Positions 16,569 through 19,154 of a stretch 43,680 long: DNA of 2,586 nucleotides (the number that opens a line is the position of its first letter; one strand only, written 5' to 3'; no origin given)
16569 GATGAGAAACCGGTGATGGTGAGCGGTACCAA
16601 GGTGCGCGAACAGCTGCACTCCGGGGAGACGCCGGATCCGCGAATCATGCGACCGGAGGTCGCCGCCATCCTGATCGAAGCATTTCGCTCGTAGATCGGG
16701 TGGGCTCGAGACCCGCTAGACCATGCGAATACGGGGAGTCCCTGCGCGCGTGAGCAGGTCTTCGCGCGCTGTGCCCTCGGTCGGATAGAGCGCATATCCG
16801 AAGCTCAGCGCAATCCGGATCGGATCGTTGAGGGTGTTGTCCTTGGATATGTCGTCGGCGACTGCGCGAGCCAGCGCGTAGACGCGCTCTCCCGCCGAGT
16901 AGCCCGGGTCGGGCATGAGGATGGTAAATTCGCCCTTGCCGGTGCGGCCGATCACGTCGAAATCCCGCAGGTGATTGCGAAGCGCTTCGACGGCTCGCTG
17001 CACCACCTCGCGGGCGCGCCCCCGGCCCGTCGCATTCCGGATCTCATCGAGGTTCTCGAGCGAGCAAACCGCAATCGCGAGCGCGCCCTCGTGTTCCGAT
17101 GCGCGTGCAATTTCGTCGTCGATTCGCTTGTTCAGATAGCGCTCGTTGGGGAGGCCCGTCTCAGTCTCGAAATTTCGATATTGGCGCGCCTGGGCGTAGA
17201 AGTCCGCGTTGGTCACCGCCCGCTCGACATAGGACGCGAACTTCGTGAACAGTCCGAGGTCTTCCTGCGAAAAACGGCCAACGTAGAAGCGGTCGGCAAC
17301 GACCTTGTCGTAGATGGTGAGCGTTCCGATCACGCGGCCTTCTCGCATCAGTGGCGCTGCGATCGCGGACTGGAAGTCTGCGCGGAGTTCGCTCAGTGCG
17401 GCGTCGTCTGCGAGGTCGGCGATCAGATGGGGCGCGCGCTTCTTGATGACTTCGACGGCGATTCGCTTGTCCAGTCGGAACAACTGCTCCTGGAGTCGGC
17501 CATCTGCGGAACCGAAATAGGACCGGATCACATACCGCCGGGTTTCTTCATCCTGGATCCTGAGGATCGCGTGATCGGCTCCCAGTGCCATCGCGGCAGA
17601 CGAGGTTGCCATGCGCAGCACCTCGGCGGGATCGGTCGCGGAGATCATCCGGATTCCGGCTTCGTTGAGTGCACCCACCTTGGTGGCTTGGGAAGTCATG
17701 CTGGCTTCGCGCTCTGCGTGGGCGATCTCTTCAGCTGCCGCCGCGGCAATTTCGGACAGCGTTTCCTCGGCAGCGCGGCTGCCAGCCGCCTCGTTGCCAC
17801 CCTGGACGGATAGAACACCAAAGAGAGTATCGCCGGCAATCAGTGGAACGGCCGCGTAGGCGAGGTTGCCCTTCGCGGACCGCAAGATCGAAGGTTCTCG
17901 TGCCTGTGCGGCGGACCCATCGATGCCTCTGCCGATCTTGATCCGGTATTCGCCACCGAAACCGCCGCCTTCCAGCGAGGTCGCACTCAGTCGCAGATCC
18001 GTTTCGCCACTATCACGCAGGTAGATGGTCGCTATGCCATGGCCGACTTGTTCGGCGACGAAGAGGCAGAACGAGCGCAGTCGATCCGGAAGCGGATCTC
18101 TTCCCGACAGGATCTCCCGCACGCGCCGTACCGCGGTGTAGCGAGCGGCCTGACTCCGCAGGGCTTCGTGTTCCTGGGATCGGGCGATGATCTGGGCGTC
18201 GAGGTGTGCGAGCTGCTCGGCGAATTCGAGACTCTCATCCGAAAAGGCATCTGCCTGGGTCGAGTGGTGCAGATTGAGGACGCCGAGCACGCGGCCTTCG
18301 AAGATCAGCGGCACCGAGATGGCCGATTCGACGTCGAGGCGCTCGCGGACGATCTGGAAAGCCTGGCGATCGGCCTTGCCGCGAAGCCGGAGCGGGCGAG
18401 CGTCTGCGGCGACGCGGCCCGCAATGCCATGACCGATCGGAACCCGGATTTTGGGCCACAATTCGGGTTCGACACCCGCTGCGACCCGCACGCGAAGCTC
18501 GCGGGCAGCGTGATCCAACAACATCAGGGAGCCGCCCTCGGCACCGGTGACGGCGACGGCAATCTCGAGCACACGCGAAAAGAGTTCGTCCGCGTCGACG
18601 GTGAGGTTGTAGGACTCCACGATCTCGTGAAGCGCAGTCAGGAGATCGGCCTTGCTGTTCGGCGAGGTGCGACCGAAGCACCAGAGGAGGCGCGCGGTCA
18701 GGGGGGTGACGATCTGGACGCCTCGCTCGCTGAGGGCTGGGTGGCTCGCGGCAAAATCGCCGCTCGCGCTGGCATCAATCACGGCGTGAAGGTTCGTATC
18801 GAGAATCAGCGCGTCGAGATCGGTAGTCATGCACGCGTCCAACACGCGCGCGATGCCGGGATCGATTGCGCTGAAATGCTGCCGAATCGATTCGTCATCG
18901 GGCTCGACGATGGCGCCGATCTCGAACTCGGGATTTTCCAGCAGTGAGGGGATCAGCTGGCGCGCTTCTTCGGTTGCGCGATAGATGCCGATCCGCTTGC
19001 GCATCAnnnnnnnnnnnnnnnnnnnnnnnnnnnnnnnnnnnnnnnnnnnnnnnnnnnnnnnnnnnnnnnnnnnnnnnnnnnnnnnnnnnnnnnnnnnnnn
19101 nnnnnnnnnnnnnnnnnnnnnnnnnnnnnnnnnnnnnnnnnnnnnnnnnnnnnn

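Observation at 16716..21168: Translationally coupled trio: helical-repeat protein / MglA-like GTPase / GAF-degenerate-GGDEF protein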

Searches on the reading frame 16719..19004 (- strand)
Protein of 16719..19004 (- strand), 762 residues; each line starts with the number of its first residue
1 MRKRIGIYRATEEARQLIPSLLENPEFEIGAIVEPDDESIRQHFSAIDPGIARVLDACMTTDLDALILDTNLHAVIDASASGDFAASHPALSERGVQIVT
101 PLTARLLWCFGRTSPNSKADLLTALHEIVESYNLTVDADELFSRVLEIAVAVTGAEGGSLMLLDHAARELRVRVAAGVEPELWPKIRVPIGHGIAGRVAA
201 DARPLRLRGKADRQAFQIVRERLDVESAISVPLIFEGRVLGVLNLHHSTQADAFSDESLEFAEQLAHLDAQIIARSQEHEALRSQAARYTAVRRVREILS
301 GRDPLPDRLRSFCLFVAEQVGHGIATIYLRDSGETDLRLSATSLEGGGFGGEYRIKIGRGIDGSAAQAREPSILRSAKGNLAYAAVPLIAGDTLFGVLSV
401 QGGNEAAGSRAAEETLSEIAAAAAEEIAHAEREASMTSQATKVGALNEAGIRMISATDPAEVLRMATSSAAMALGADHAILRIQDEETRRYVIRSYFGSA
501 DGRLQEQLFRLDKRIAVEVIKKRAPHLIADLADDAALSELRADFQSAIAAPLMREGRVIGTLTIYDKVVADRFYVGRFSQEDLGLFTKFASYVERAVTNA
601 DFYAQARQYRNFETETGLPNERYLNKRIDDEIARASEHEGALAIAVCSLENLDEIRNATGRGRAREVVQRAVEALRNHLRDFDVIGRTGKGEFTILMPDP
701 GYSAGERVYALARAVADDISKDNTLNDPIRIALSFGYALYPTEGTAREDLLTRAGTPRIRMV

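Call 5: search_protein_families(library=pfam, proteins=[window:16719-19004:-], max_evalue=0.01)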
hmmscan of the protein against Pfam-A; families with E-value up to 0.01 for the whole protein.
window:16719-19004:- (762 aa): 5 families
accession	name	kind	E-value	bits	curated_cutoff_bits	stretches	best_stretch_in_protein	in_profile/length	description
PF13185.12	GAF_2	-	7.7e-38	130.2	28.6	3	136-273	2-135/136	GAF domain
PF01590.32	GAF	-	7e-36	124.1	22.4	3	137-268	1-128/133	GAF domain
PF13492.12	GAF_3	-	7e-21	75.4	27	2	138-268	2-122/129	GAF domain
PF00990.26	GGDEF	-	1.1e-18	68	23.8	1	616-755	7-148/161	Diguanylate cyclase, GGDEF domain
PF15714.11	SpoVT_C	-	0.00024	21.6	27.5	0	210-267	63-121/128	Stage V sporulation protein T C-terminal, transcription factor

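Call 6: search_protein_families(library=ncbifam, proteins=[window:16719-19004:-], max_evalue=0.01)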
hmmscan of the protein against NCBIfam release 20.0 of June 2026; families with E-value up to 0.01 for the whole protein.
window:16719-19004:- (762 aa): 21 families
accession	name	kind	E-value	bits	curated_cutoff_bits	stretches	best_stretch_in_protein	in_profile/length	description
NF038266.1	diguan_SiaD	equivalog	4.8e-16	58.9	290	1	613-755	97-238/252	biofilm regulation diguanylate cyclase SiaD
TIGR01817.1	nifA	equivalog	2e-15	56.6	528.85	2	122-288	4-171/534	nif-specific transcriptional activator NifA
NF047654.1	DiguCycDgcRLepto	equivalog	4e-14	52.2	500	1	613-737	136-260/295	diguanylate cyclase DgcR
TIGR00254.1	GGDEF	domain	8.2e-13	48.4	37.4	1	615-754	10-149/168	diguanylate cyclase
NF007135.0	PRK09581.1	equivalog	4.3e-12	45.6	474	1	616-755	298-438/457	PleD family two-component system response regulator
NF051473.1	DigCycDgcsShew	equivalog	1.2e-10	41.3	400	1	581-740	106-260/291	diguanylate cyclase DgcS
NF007423.1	PRK09966.1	equivalog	4.6e-10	38.9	325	1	616-754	245-382/390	diguanylate cyclase DgcN/YfiN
NF008283.0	PRK11061.1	equivalog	2.4e-09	36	583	1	121-286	1-167/748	phosphoenolpyruvate--protein phosphotransferase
NF050064.1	BlResRespRegCbrR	equivalog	7.2e-09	35.1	600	1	589-701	233-345/415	bile resistance response regulator CbrR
NF045675.1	PhdiestaseDibA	equivalog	2e-08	33.1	980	1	610-754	203-346/623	phosphodiesterase DibA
NF008467.0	PRK11359.1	equivalog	2e-08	32.7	857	1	604-754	370-513/800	oxygen-sensing cyclic-di-GMP phosphodiesterase DosP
NF007380.0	PRK09894.1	equivalog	4e-08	32.9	256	1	606-743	125-259/296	diguanylate cyclase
NF041606.1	dguan_cyc_DgcA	equivalog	1.3e-07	30.9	370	1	531-755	108-322/340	diguanylate cyclase DgcA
NF003451.0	PRK05022.1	equivalog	5.2e-07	28.7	476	0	220-292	107-178/512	nitric oxide reductase transcriptional regulator NorR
NF007474.0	PRK10060.1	equivalog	7e-06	24.5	782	1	607-756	234-379/663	cyclic di-GMP phosphodiesterase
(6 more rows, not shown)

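Call 87: search_protein_families(library=padloc, proteins=[window:16719-19004:-], max_evalue=0.001)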
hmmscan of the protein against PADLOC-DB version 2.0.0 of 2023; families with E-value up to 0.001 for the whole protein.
window:16719-19004:- (762 aa): 0 families

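Call 98: find_related_loci(query=window:16719-19004:-, collection=metagenome_contigs, flank=5000)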
Query window:16719-19004:- (762 aa) in metagenome_contigs; peptide patterns used: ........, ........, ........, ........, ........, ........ (x = any residue, [..] = any of these).
592 stretches matched a pattern; 123 encode a relative of the query (tblastn E <= 1e-3); the best 80 are kept; 80 distinct loci.
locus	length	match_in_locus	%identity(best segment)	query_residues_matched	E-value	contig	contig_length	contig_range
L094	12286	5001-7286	91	1-762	0e+0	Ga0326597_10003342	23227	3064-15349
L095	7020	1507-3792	86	1-762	0e+0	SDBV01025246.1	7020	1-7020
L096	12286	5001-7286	83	1-762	0e+0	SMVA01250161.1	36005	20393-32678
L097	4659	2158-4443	85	1-762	0e+0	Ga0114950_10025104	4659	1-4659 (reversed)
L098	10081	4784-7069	85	1-762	0e+0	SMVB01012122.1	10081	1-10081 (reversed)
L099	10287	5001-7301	80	5-762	0e+0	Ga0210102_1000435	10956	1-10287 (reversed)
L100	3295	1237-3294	86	1-686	0e+0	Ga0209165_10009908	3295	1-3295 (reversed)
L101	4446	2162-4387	71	1-742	0e+0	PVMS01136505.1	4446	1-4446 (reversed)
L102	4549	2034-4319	72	1-762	0e+0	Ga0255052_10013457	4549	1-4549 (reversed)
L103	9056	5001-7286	87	1-762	0e+0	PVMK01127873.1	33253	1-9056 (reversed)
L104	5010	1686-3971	68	1-762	0e+0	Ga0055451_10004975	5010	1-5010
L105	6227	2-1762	90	176-762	0e+0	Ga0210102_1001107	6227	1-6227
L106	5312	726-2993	66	1-762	0e+0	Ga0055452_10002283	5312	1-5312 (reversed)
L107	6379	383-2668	65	1-762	0e+0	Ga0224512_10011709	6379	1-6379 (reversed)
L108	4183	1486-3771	65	1-762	0e+0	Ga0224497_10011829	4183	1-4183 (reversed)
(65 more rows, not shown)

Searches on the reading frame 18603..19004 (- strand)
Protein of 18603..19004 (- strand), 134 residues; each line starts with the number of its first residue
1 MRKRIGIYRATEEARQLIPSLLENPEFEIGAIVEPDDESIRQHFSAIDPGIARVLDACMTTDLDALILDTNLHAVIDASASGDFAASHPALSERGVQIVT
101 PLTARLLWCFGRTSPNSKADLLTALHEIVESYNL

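Call 56: search_solved_structures(query=window:18603-19004:-, max_evalue=10)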
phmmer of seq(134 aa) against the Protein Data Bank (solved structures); distinct sequences matched with E-value up to 10: 3.
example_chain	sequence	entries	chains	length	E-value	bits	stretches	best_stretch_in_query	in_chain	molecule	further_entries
3qhx_A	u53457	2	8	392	0.69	13.4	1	30-92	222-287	Cystathionine gamma-synthase MetB (Cgs)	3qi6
8afu_A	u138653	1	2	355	1.4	12.4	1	14-85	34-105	N-acetyl-gamma-glutamyl-phosphate reductase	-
8afv_A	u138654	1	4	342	1.4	12.4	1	15-85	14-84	N-acetyl-gamma-glutamyl-phosphate reductase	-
